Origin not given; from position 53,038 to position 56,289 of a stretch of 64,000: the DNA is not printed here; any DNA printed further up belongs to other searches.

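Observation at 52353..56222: Met-rich LTXXQ periplasmic protein beside a PDZ-PDZ-multiTM-GAF-PP2C sensor phosphatase with a GC-rich 5' half and an out-of-frame 3' end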

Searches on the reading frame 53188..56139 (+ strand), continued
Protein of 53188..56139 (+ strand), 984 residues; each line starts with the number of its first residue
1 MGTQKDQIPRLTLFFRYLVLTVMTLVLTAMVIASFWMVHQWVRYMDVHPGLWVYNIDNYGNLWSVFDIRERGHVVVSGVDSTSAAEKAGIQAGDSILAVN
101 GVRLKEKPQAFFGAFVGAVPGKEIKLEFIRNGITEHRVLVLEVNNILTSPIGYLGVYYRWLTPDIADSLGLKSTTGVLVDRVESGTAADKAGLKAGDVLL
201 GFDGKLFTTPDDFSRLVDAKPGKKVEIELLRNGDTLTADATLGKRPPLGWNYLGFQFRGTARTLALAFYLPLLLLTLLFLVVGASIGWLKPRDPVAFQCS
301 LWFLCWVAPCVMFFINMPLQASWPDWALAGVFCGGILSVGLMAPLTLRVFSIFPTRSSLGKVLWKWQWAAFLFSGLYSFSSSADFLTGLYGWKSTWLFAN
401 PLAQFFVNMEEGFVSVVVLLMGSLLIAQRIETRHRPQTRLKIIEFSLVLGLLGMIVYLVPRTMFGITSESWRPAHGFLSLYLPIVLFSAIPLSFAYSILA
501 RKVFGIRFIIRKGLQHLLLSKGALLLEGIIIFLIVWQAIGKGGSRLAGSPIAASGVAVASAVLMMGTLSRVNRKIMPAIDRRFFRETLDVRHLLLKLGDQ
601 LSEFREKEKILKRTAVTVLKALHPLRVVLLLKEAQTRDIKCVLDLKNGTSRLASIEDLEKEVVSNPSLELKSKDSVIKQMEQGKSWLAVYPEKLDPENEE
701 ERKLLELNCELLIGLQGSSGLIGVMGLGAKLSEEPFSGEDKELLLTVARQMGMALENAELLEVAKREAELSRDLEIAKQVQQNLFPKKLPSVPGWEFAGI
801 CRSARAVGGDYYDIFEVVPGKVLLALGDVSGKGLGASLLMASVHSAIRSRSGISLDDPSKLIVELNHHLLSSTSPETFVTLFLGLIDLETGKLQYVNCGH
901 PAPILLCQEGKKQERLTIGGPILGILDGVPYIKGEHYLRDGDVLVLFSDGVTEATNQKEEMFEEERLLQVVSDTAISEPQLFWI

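Call 26: find_related_loci(query=A1, collection=genome_contigs, flank=8000)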
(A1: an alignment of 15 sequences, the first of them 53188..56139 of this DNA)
Query A1 (984 aa) in genome_contigs; peptide patterns used: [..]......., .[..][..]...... (x = any residue, [..] = any of these).
600 stretches matched a pattern (row limit reached: there are more); 597 encode a relative of the query (tblastn E <= 1e-3); the best 80 are kept; 80 distinct loci.
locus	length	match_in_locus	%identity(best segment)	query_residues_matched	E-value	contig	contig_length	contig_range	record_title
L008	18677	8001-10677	37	14-968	9e-134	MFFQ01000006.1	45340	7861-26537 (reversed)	MAG: Candidatus Eisenbacteria bacterium RBG_16_71_46 RBG_16_scaffold_10754, whole genome shotgun sequence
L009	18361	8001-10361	31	156-973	7e-87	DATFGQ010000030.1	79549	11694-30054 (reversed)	MAG TPA_asm: Blastocatellia bacterium isolate SMAG_U8667 k141_326597, whole genome shotgun sequence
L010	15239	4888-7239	30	154-971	4e-83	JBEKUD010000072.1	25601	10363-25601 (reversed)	MAG: Candidatus Sulfotelmatobacter sp. isolate SPRUCE 573 SPRUCE_573_72, whole genome shotgun sequence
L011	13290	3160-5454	31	186-968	9e-83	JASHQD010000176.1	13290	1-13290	MAG: Terriglobia bacterium isolate JOPF066 JOPF_A04C_contig_87881, whole genome shotgun sequence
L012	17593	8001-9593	34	482-975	1e-81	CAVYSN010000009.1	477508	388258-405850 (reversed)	MAG: uncultured bacterium isolate MFD05674.bin.2.95 genome assembly, contig: contig_32012, whole genome shotgun sequence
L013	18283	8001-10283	28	179-970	9e-77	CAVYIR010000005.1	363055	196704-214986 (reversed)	MAG: uncultured Acidobacteriaceae bacterium isolate MFD05377.bin.1.126 genome assembly, contig: contig_22305, whole geno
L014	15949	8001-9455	35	485-968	9e-77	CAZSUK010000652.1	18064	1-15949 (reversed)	MAG TPA_asm: uncultured Acidobacteriaceae bacterium isolate binchicken_co131_314 genome assembly, contig: k141_2980056,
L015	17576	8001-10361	28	173-982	2e-74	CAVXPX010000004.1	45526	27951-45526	MAG: uncultured Acidobacteriota bacterium isolate MFD05502.bin.1.121 genome assembly, contig: contig_10705, whole genome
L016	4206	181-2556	28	166-973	3e-71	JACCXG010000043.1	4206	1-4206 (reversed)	MAG: Acidobacteria bacterium isolate MGR_bin172 SD2897-2912_k127_3255809, whole genome shotgun sequence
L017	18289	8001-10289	27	175-968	5e-68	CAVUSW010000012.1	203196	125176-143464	MAG: uncultured Acidobacteriaceae bacterium isolate MFD00964.bin.2.181 genome assembly, contig: contig_65187, whole geno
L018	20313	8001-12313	31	425-980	3e-67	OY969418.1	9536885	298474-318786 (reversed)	MAG: uncultured Acidobacteriota bacterium isolate MFD09212.bin.c.1 genome assembly, chromosome: 1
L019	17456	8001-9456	37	485-968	9e-69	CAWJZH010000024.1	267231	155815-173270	MAG: uncultured Acidobacteriaceae bacterium isolate MFD04580.bin.2.2 genome assembly, contig: contig_40669, whole genome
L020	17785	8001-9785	29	349-971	4e-65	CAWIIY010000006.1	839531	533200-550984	MAG: uncultured Acidobacteriaceae bacterium isolate MFD05512.bin.1.165 genome assembly, contig: contig_17203, whole geno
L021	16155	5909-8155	26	188-971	2e-61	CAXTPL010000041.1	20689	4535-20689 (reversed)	MAG TPA_asm: uncultured Acidobacteriaceae bacterium isolate public_SRR14722101_metawrap_bin.1 genome assembly, contig: p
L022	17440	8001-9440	31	474-971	2e-60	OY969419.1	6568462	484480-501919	MAG: uncultured Acidobacteriaceae bacterium isolate MFD03346.bin.1.13 genome assembly, chromosome: 1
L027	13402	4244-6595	28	157-973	3e-67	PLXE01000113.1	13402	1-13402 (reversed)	MAG: Acidobacteriaceae bacterium isolate palsa_357 73.20120700_P3D.5_contig_15552, whole genome shotgun sequence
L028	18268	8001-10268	31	181-968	2e-81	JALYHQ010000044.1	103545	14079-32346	MAG: Acidobacteriota bacterium isolate HIE bin3 SD1475-77_k127_100664, whole genome shotgun sequence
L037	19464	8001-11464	25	174-971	4e-49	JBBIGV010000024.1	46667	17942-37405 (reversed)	MAG: Ignavibacteria bacterium isolate RVF170221_bin_1 NODE_587_length_46667_cov_21.307603, whole genome shotgun sequence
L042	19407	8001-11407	24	172-981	2e-47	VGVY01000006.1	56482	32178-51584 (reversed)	MAG: Ignavibacteria bacterium isolate K_DeepCast_100m_m2_176 K_DeepCast_100m_m2_176_Ga0194127_10000618, whole genome sho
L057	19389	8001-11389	24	191-977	2e-45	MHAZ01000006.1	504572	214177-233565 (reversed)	MAG: Stygiobacter sp. RIFOXYC2_FULL_38_25 rifoxyc2_full_scaffold_2, whole genome shotgun sequence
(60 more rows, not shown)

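Call 32: find_encoding_contigs(protein=P0010, flank=5000, max_places=2)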
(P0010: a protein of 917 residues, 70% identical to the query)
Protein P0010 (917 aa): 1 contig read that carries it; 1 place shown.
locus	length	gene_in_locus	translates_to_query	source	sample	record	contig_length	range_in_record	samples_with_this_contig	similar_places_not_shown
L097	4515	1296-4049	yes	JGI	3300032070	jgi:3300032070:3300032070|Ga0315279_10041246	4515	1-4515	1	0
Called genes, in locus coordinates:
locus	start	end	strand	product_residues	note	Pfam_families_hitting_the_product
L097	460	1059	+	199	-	-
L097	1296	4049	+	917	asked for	PF00595:PDZ, PF13180:PDZ_2 (weak), PF17820:PDZ_6, PF07228:SpoIIE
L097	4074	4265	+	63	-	-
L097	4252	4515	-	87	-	?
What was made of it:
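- L097 independently shows LTXXQ, phosphatase and lpdA on one contig (call 32).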

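Call 33: find_encoding_contigs(protein=P0005, flank=5000, max_places=2)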
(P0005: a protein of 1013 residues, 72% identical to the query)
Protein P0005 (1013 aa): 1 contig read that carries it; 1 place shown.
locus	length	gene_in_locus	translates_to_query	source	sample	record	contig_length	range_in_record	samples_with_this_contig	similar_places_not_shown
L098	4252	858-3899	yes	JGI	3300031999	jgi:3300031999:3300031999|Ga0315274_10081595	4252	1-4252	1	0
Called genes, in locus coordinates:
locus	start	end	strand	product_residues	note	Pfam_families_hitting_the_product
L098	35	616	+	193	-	-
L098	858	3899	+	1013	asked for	PF00595:PDZ (weak), PF13180:PDZ_2, PF17820:PDZ_6 (weak), PF13180:PDZ_2, PF17820:PDZ_6, PF07228:SpoIIE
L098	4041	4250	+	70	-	?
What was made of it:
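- The LTXXQ-phosphatase adjacency does recur in two relatives, L097 and L098 (calls 32, 33), so a lineage-specific link cannot be excluded.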

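Call 42: search_protein_families(library=ncbifam, proteins=[window:53188-56139:+], max_evalue=0.1)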
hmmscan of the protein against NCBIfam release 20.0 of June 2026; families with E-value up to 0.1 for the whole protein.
window:53188-56139:+ (984 aa): 27 families (the best 25 are shown)
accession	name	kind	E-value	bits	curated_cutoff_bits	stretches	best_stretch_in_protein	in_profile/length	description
TIGR02037.1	degP_htrA_DO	subfamily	1.5e-28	99.9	416.2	2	152-244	236-329/434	Do family serine endopeptidase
NF007526.1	PRK10139.1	equivalog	3.5e-19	68.8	756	2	152-244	268-361/456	serine endoprotease DegQ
TIGR00054.1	TIGR00054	equivalog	1.1e-18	67.3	147.55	2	66-146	196-274/421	RIP metalloprotease RseP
NF008046.0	PRK10779.1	equivalog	5.3e-16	58.7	477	2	68-159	215-307/450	sigma E protease regulator RseP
NF040960.1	MamE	equivalog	5.4e-16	58.3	800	2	154-237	446-530/659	magnetosome formation protease MamE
NF008189.1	PRK10942.1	equivalog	9e-16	57.4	720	1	38-222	278-459/477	serine endoprotease DegP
NF041199.1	trx7_PDZ_seleno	equivalog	8.2e-14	51.3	300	2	168-261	194-287/390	Trx7/PDZ domain-containing (seleno)protein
TIGR02038.1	protease_degS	equivalog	7.8e-13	48.3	422.95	2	152-242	255-346/351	outer membrane-stress sensor serine endopeptidase DegS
NF041521.1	HhoA_HhoB_HtrA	equivalog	1.6e-12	47.4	450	2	153-239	233-328/335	HhoA/HhoB/HtrA family serine endopeptidase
TIGR02865.1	spore_II_E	equivalog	8.3e-12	44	490.8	1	799-980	558-734/764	stage II sporulation protein E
NF045505.1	RR_RssB_Pseudo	equivalog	9.5e-12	44.6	700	1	768-962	150-349/394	two-component system response regulator RssB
NF047968.1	SerProtHtrA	equivalog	2.2e-11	43.7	470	2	170-239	284-354/357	serine protease HtrA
NF008147.1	PRK10898.1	equivalog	1.3e-10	41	408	1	152-242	256-347/352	outer membrane-stress sensor serine endopeptidase DegS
TIGR02860.1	spore_IV_B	equivalog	1.9e-07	30.4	305.25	2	82-137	123-176/402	SpoIVB peptidase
NF041606.1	dguan_cyc_DgcA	equivalog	1.1e-06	27.9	370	1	661-764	73-178/340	diguanylate cyclase DgcA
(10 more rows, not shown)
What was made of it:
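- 53374..53913 (+): Tandem periplasmic PDZ domains (PDZ1 about aa 63-140, PDZ2 about aa 153-242). PDZ2 is HtrA-PDZ1-like and has a YLGV carboxylate-binding-loop motif. NCBIfam DegP/DegQ/DegS/RseP partial matches over the PDZ regions (call 42).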

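Call 56: search_protein_families(library=pfam, alignment_id=A3, max_evalue=0.0001)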
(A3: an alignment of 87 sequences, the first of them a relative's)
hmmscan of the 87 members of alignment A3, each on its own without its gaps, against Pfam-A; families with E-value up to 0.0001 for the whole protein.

A. member 1, L037:6475-6825:+ (117 aa): 2 families
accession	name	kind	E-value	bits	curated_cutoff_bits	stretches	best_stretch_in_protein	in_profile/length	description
PF01740.26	STAS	-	1.6e-16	60.4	22.6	1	6-109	2-106/106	STAS domain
PF13466.11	STAS_2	-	2.2e-09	37.8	29.2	1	17-96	1-79/80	STAS domain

B. families by the number of members that match (of 87 scanned): 93 families (the first 25 are shown)
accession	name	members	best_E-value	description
PF07228.17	SpoIIE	5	1.4e-50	Stage II sporulation protein E (SpoIIE)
PF02355.23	SecD_SecF_C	4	2.4e-63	Protein export membrane protein SecD/SecF, C-terminal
PF13581.12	HATPase_c_2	4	8.5e-34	Histidine kinase-like ATPase domain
PF01740.26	STAS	4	6.3e-21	STAS domain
PF13185.12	GAF_2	4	6.7e-15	GAF domain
PF13466.11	STAS_2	4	1e-14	STAS domain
PF02518.31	HATPase_c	4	3.8e-09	Histidine kinase-, DNA gyrase B-, and HSP90-like ATPase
PF13492.12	GAF_3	3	8.7e-08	GAF domain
PF16327.10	CcmF_C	2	1.5e-64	Cytochrome c-type biogenesis protein CcmF C-terminal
PF01578.25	Cytochrom_C_asm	2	2.4e-38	Cytochrome C assembly protein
PF13847.12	Methyltransf_31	2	1e-36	Methyltransferase domain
PF22599.2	SecDF_P1_head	2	5.3e-31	SecDF, P1 head subdomain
PF03948.19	Ribosomal_L9_C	2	1.5e-28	Ribosomal protein L9, C-terminal domain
PF21760.3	SecD_1st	2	2.2e-24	Protein translocase subunit SecDF, P1 domain, N-terminal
PF08241.18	Methyltransf_11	2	8e-24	Methyltransferase domain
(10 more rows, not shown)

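Call 57: predict_structure(alignment_id=A2)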
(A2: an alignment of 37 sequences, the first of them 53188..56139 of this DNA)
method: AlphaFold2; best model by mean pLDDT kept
length: 984 residues; sequences in the alignment: 37
mean_pLDDT: 79.2   pTM: 0.57
mean pLDDT of the five models: 79.2, 79.1, 76.2, 75.8, 75.4
residues with pLDDT >= 90: 147; 70-90: 652; 50-70: 129; < 50: 56
segments of 3 or more residues with pLDDT < 50: 1-4, 146-148, 507-522, 540-549, 574-588
pLDDT, mean of each block of 10 residues (from residue 1): 58 90 90 89 84 84 90 88 82 93 94 88 93 92 60 77 78 81 81 87 81 67 85 86 72 76 84 87 86 85 84 72 90 88 87 78 84 88 89 73 79 76 82 66 81 75 70 80 83 74 51 42 51 53 47 54 51 45 50 84 85 88 86 84 75 67 78 86 85 78 86 89 89 73 89 88 77 75 78 83 71 86 90 82 87 77 89 82 92 92 81 85 85 90 86 82 83 67 71
secondary structure, 60 per line:
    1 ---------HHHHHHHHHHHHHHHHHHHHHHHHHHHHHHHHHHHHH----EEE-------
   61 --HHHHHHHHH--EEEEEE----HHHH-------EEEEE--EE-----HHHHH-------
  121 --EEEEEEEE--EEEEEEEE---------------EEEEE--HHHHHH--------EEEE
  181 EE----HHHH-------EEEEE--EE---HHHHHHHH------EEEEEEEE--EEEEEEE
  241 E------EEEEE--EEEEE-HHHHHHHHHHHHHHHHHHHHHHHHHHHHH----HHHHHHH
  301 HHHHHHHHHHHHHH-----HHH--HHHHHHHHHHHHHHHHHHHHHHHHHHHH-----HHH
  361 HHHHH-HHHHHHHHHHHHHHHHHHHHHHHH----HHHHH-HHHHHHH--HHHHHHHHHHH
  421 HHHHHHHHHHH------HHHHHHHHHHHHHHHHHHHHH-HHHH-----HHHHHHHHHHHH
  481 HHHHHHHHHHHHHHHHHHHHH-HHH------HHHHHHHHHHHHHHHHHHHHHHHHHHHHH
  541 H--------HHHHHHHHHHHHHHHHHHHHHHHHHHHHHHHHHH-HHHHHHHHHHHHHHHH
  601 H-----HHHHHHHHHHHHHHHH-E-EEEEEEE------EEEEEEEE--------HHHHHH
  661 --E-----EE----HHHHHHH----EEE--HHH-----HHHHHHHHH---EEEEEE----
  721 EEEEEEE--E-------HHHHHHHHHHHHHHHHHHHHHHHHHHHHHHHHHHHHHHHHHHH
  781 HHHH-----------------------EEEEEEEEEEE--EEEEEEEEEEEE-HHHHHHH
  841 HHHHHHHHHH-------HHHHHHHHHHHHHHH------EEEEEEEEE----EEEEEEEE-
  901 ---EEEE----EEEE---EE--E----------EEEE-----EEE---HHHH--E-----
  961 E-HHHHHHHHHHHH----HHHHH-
elements in order (helices of 4 or more, strands of 3 or more residues): H10-46 E51-53 H63-71 E74-79 H84-87 E95-99 H109-113 E123-130 E133-140 E156-160 H163-168 E177-182 H187-190 E198-202 H210-217 E224-231 E234-241 E248-252 E255-259 H261-289 H294-314 H325-352 H358-365 H367-390 H395-399 H401-407 H410-431 H438-458 H460-463 H469-501 H512-541 H550-583 H585-601 H607-622 E626-632 E639-646 H655-660 H675-681 E686-688 H699-707 E711-716 E721-727 H738-784 E808-818 E821-832 H834-850 H858-872 E879-887 E892-899 E904-907 E912-915 E934-937 E943-945 H949-952 H963-974 H979-983
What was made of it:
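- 55006..55539 (+): GAF-like domain (aa 607-730) and long linker helix (aa 738-784) leading into the phosphatase domain. Model secondary structure in call 57.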
